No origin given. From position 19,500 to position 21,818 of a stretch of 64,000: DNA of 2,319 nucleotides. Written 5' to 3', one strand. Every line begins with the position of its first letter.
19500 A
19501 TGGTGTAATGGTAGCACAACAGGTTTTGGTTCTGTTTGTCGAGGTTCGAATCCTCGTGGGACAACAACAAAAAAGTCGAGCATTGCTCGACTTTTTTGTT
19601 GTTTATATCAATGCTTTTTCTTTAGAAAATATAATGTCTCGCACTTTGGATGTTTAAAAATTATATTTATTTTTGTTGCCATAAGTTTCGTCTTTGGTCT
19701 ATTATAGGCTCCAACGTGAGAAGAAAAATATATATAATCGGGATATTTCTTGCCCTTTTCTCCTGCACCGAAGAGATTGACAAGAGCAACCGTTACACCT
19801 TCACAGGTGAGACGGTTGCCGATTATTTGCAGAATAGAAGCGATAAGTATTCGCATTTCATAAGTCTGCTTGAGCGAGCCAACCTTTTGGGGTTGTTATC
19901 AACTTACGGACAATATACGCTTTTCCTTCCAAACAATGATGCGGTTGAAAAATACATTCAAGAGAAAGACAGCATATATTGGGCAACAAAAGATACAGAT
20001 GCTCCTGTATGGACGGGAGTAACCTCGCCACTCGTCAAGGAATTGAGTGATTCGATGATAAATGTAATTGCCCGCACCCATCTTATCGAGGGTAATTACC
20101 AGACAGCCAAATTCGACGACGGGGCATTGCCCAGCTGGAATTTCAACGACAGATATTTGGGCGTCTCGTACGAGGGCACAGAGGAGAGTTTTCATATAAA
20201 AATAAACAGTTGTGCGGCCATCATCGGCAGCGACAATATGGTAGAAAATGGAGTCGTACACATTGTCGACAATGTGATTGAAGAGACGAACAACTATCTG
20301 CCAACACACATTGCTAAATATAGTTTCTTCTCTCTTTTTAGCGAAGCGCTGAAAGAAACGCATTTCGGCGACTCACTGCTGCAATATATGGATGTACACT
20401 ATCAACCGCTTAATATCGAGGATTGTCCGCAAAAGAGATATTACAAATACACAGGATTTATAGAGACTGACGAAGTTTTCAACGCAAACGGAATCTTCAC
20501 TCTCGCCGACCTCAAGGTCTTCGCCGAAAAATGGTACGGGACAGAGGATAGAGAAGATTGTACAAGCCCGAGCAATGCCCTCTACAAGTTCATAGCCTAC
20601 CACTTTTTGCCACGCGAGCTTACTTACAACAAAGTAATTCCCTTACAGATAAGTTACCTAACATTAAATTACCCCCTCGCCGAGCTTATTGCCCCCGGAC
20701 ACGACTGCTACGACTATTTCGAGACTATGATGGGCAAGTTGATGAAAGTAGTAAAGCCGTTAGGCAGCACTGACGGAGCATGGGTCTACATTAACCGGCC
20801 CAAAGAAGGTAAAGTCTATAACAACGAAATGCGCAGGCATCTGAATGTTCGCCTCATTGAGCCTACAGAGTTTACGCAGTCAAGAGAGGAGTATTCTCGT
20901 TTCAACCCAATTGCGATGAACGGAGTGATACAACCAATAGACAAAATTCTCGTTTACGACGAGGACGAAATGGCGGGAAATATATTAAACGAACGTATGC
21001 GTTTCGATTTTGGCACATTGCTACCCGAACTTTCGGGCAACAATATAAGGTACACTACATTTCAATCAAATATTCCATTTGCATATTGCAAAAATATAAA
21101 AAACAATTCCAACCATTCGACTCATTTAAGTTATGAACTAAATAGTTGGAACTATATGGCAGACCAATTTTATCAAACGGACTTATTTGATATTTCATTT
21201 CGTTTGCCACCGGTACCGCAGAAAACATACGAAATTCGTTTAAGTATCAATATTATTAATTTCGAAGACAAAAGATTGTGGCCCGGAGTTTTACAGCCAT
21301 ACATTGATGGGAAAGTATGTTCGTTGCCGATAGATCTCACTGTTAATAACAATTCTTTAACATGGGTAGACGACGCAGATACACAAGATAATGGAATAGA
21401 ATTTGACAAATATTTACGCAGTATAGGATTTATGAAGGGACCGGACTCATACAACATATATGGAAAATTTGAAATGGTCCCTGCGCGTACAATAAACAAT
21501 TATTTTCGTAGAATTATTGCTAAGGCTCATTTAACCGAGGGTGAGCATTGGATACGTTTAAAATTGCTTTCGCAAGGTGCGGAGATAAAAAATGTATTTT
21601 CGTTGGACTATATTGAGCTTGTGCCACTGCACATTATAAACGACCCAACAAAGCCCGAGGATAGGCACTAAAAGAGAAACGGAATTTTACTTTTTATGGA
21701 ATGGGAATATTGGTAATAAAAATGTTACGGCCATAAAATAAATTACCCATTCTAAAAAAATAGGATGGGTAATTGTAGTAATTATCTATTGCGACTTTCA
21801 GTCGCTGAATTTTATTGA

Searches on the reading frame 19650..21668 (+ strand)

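Call 84: search_protein_families(library=pfam, proteins=[window:19650-21668:+], max_evalue=0.01)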
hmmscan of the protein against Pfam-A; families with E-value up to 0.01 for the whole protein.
window:19650-21668:+ (673 aa): 1 family
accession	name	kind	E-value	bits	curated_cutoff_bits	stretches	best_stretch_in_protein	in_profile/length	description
PF02469.27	Fasciclin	-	4.2e-16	59.7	22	1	66-210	2-121/123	Fasciclin domain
